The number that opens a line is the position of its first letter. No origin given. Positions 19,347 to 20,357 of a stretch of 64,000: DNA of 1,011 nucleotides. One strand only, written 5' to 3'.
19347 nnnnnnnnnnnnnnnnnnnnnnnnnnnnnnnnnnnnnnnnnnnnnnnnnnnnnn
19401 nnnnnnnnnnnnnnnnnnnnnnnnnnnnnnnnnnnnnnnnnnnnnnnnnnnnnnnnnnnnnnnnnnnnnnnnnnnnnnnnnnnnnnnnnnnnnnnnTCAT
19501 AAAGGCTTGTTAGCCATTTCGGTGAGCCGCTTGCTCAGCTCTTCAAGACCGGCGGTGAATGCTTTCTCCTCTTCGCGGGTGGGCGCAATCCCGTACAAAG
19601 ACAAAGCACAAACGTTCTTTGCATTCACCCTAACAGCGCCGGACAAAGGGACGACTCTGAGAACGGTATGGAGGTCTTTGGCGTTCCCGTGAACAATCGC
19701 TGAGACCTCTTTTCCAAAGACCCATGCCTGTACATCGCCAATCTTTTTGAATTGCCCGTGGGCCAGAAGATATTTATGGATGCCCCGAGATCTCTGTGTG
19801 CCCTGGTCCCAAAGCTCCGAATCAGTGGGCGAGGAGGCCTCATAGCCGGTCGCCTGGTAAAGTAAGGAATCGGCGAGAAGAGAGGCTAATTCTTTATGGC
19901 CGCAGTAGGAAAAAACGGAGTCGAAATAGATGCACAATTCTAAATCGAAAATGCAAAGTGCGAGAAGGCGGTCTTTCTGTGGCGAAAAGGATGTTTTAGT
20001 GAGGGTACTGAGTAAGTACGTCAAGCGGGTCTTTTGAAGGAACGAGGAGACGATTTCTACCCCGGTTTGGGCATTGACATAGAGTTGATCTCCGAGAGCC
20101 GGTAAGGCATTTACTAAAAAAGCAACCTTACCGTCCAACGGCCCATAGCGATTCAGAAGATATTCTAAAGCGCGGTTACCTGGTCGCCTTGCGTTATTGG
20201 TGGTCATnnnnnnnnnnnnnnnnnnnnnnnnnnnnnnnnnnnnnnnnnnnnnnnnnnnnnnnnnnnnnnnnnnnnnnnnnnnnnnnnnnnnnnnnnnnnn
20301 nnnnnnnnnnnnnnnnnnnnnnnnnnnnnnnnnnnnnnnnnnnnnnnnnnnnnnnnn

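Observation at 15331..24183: Minimal ~5.2 kb integrative replicon: integrase, RHH, two-tyrosine HUH Rep, no capsid or transfer genes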

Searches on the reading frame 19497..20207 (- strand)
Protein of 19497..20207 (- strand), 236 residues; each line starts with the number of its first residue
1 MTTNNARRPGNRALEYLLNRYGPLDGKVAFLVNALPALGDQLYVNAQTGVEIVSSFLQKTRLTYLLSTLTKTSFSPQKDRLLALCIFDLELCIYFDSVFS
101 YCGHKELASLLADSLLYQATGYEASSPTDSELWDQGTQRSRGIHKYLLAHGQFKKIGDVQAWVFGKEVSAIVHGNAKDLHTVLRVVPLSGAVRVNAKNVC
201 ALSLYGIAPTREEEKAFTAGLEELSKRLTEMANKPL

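Call 5: search_protein_families(library=pfam, proteins=[window:19497-20207:-], max_evalue=0.1)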
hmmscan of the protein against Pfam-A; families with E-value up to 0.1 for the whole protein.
window:19497-20207:- (236 aa): 0 families

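Call 16: search_protein_families(library=phrogs, proteins=[window:19497-20207:-], max_evalue=0.1)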
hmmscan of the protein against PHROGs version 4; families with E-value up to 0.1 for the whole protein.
window:19497-20207:- (236 aa): 0 families

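Call 17: search_protein_families(library=ncbifam, proteins=[window:19497-20207:-], max_evalue=0.1)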
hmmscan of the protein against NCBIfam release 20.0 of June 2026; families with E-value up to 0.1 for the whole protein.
window:19497-20207:- (236 aa): 0 families

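Call 44: search_protein_families(library=padloc, proteins=[window:19497-20207:-], max_evalue=0.01)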
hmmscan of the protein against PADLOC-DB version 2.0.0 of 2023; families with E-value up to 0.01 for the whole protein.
window:19497-20207:- (236 aa): 0 families

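Call 45: find_homologous_proteins(query=window:19497-20207:-, max_evalue=0.001)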
Query window:19497-20207:- (236 aa): 31 proteins with E <= 0.001 among 748 candidates.
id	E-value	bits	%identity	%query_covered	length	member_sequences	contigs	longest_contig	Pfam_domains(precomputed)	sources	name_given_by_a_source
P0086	4.3e-152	522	100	100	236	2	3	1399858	-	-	-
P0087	3.1e-96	339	68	99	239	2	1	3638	-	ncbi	-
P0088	4.5e-81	290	60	99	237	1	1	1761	-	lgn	-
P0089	1.3e-80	288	60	99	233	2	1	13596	-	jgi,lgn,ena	-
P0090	1.6e-79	285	59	99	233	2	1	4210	-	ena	-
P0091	1.3e-73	265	56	99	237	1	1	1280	-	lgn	-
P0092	9.7e-73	262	57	94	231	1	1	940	-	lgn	-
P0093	1.9e-72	262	56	99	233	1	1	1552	-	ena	-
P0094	7.8e-72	260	54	99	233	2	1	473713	-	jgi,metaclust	metaclust:\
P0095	4.2e-71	257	56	98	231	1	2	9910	-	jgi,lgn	jgi:hypothetical protein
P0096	1.5e-66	242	53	97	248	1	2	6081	-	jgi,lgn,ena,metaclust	metaclust:\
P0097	6.0e-66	240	53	99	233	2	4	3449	-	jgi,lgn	-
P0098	3.5e-65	238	57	91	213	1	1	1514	-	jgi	-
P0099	3.9e-65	238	53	96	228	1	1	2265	-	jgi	jgi:hypothetical protein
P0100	1.2e-62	229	64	73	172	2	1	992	-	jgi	jgi:hypothetical protein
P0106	1.2e-40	158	39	97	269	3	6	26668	-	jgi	jgi:hypothetical protein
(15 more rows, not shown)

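Call 46: find_encoding_contigs(protein=P0089, flank=6000, max_places=2)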
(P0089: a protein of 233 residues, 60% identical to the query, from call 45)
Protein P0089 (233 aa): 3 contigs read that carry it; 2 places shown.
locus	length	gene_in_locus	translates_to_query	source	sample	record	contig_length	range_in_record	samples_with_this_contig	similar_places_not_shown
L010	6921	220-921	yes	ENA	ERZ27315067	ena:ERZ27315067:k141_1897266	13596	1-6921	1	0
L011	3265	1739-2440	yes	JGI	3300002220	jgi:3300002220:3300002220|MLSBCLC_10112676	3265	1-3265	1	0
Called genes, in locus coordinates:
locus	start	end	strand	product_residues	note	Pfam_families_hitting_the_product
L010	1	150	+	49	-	?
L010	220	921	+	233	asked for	-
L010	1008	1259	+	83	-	PF14076:DUF4258 (weak)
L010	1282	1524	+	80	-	PF10049:DUF2283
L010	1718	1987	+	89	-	-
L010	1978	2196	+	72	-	PF19807:DUF6290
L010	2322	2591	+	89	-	PF13711:DUF4160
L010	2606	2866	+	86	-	PF10387:DUF2442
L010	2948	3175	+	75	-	PF09720:Unstab_antitox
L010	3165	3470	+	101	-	PF05016:ParE_toxin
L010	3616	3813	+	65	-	-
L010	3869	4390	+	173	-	PF08843:AbiEii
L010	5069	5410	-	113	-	PF13744:HTH_37 (weak), PF01381:HTH_3, PF04545:Sigma70_r4 (faint), PF12844:HTH_19, PF13560:HTH_31, PF13443:HTH_26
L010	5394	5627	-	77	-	-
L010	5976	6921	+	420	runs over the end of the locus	PF13393:tRNA-synt_His, PF00587:tRNA-synt_2b, PF13393:tRNA-synt_His, PF03129:HGTP_anticodon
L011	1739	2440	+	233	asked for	-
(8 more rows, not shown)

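Call 47: find_encoding_contigs(protein=P0094, flank=6000, max_places=2)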
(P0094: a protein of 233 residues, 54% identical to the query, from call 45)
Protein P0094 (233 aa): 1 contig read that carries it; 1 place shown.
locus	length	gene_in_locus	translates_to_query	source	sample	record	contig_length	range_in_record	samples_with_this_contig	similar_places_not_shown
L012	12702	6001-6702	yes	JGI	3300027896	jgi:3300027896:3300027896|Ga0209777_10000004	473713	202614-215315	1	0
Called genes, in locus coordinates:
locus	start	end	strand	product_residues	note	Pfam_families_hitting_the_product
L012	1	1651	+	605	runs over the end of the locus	PF00009:GTP_EFTU, PF01926:MMR_HSR1, PF22042:EF-G_D2, PF03144:GTP_EFTU_D2 (weak), PF00679:EFG_C, PF21018:BipA_C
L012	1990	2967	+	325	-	PF00753:Lactamase_B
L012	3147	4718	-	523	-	PF05970:PIF1, PF13604:AAA_30, PF01443:Viral_helicase1 (faint), PF13245:AAA_19, PF13479:AAA_24 (weak), PF02689:Herpes_Helicase (weak), PF13538:UvrD_C_2 (weak), PF13280:WYL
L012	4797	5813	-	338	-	PF13495:Phage_int_SAM_4, PF00589:Phage_integrase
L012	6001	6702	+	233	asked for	-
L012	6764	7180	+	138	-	-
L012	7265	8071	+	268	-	PF13180:PDZ_2, PF00595:PDZ, PF17820:PDZ_6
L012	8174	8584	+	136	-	-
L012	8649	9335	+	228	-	-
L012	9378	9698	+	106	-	-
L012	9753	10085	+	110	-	-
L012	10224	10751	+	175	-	-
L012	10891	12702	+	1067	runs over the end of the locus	PF02384:N6_Mtase, PF20473:MmeI_Mtase (faint), PF07669:Eco57I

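Call 48: find_encoding_contigs(protein=P0106, flank=6000, max_places=3)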
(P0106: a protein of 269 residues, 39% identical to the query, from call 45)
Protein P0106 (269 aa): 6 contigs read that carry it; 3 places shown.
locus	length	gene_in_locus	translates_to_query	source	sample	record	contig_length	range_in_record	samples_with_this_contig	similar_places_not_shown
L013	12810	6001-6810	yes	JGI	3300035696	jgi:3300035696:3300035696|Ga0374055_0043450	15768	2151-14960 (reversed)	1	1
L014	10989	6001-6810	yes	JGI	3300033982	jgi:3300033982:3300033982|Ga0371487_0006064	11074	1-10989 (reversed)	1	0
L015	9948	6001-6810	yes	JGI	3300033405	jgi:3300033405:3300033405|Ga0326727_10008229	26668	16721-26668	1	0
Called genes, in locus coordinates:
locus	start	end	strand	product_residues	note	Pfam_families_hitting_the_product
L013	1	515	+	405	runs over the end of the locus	PF04185:Phosphoesterase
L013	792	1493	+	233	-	PF13191:AAA_16 (weak)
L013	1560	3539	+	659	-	PF00009:GTP_EFTU (faint), PF00350:Dynamin_N, PF01926:MMR_HSR1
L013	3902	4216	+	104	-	PF01909:NTP_transf_2, PF18765:Polbeta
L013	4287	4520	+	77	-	-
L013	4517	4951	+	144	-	PF01850:PIN (weak)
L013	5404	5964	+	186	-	-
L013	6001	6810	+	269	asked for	-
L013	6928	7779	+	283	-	PF20247:DUF6602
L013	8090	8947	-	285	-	-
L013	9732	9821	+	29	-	-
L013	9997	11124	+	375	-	PF13649:Methyltransf_25 (weak), PF13847:Methyltransf_31 (weak)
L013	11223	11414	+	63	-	-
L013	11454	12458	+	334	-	PF01118:Semialdhyde_dh, PF02774:Semialdhyde_dhC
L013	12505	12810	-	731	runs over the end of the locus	PF13520:AA_permease_2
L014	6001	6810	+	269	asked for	-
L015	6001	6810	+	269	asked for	-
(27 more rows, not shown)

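Call 57: predict_structure(alignment_id=A3)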
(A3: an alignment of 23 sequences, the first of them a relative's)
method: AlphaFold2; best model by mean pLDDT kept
length: 236 residues; sequences in the alignment: 23
mean_pLDDT: 87.9   pTM: 0.85
mean pLDDT of the five models: 87.9, 87.8, 86.9, 86.6, 86.3
residues with pLDDT >= 90: 163; 70-90: 48; 50-70: 14; < 50: 11
segments of 3 or more residues with pLDDT < 50: 1-3, 67-72
pLDDT, mean of each block of 10 residues (from residue 1): 70 96 92 94 94 77 49 74 98 97 95 97 96 95 96 94 97 93 91 93 87 83 78 64
secondary structure, 60 per line:
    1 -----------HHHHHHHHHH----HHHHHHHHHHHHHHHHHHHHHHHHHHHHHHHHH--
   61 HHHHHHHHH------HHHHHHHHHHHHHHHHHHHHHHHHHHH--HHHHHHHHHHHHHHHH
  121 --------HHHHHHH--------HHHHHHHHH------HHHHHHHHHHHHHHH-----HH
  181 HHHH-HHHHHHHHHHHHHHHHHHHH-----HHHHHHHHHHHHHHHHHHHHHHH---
elements in order: H12-21 H26-58 H61-69 H76-102 H105-120 H129-135 H144-152 H159-173 H179-184 H186-205 H211-233

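Call 61: fold_search(model_id=the predicted structure, library=pdb)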
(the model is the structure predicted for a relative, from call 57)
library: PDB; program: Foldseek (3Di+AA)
matches with E <= 10: 173; with E <= 0.001: 0
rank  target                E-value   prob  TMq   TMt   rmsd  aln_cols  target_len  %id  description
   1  8uqu_B                1.7e-01  0.28  0.21  0.20  19.7       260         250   15  Crystal Structure of N-terminal Domain of Fic Family Protein from Bordetella bronchiseptica (released 2024-10-30)
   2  7cge_A                6.8e-01  0.09  0.14  0.14  19.2       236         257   16  The overall structure of nucleotide free MlaFEDB complex (released 2020-09-09)
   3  8h6u_B                1.3e+00  0.07  0.16  0.12  20.5       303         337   10  Class I sesquiterpene synthase BCBOT2 (complex) (released 2023-08-23)
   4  8vlw_A                1.3e+00  0.06  0.14  0.15  28.1       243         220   15  TolQ-TolR inner membrane protein complex from Acinetobacter baumannii (released 2025-01-15)
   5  9avi_A                1.4e+00  0.07  0.14  0.15  29.1       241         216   13  TolQ inner membrane protein from Acinetobacter baumannii (released 2025-01-22)
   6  8fef_I                1.4e+00  0.07  0.15  0.14  17.3       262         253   10  Structure of Mce1 transporter from Mycobacterium smegmatis (Map0) (released 2023-02-22)
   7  5f3o_A                1.6e+00  0.08  0.16  0.18  18.9       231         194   15  Crystal structure of EhRNaseIII229 from Entamoeba histolytica complexed with Mn2+ (released 2016-12-28)
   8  4w4r_B                1.8e+00  0.08  0.21  0.18  13.5       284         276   13  Crystal structure of ent-kaurene synthase BJKS from bradyrhizobium japonicum (released 2015-01-14)
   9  5tub_A                1.8e+00  0.05  0.15  0.14  19.4       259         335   11  Crystal Structure of the Shark TBC1D15 GAP Domain (released 2017-02-22)
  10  7f53_R                1.9e+00  0.08  0.18  0.16  19.1       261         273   13  Cryo-EM structure of a-MSH-MC4R-Gs_Nb35 complex (released 2021-11-03)
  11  7vg4_D                2.0e+00  0.06  0.16  0.17  14.4       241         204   13  10,5-methenyltetrahydrofolate cyclohydrolase from Methylobacterium extorquens AM1 strain (released 2022-07-06)
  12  5ayp_B                2.1e+00  0.18  0.32  0.29  11.1       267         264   15  Crystal structure of Bacillus stearothermophilus Farnesyl pyrophosphate synthase (released 2016-09-14)
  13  6z0c_B                2.2e+00  0.05  0.14  0.17  20.3       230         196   15  Structure of in silico modelled artificial Maquette-3 protein (released 2021-03-17)
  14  5b0l_G                2.3e+00  0.15  0.27  0.25  12.7       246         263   11  Structure of MoeN5-Sso7d fusion protein in complex with beta-nonyl glucoside (released 2016-03-23)
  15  6ksw_A                2.3e+00  0.03  0.13  0.07  17.9       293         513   11  Cryo-EM structure of the human concentrative nucleoside transporter CNT3 (released 2020-08-26)
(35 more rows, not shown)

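Call 67: fold_search(model_id=the predicted structure, library=viral)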
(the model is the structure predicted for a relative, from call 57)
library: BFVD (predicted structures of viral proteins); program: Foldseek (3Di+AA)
matches with E <= 10: 150; with E <= 0.001: 0
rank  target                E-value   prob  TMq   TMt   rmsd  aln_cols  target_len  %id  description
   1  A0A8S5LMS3            6.9e-01  0.08  0.14  0.15  21.8       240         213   10  Uncharacterized protein [Podoviridae sp. ctiuS14]
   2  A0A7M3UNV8            9.0e-01  0.08  0.16  0.17  18.1       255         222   13  Uncharacterized protein [Pyramimonas orientalis virus]
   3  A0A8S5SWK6            1.4e+00  0.07  0.17  0.18  16.8       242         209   12  Uncharacterized protein [Siphoviridae sp. ctDOT22]
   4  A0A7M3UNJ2            1.4e+00  0.06  0.17  0.15  23.9       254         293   12  Uncharacterized protein [Pyramimonas orientalis virus 01B]
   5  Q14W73                1.5e+00  0.08  0.19  0.13  20.4       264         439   11  ORF33 [Ranid herpesvirus 2]
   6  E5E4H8                1.5e+00  0.08  0.17  0.09  19.8       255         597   12  Gp29 baseplate hub subunit [Acinetobacter phage Acj61]
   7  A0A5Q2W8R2            1.6e+00  0.04  0.14  0.10  48.2       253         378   12  (no name in the UniProt tables at hand)
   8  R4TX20                1.7e+00  0.08  0.20  0.14  21.7       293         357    8  (no name in the UniProt tables at hand)
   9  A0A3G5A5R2            2.1e+00  0.13  0.24  0.29  14.2       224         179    9  Uncharacterized protein [Hyperionvirus sp.]
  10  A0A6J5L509            2.1e+00  0.04  0.16  0.12  30.1       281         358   16  Uncharacterized protein [uncultured Caudovirales phage]
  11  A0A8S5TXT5            2.2e+00  0.05  0.16  0.16  17.1       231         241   12  Uncharacterized protein [Siphoviridae sp. ctZiV25]
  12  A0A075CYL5            2.2e+00  0.05  0.15  0.12  19.0       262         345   12  Membrane protein EE34 [Elephant endotheliotropic herpesvirus 5]
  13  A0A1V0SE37            2.5e+00  0.07  0.19  0.15  16.5       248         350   13  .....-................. [Indivirus ILV1]
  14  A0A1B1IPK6            2.5e+00  0.06  0.18  0.09  16.7       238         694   13  (no name in the UniProt tables at hand)
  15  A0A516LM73            2.5e+00  0.05  0.15  0.08  21.2       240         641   10  (no name in the UniProt tables at hand)
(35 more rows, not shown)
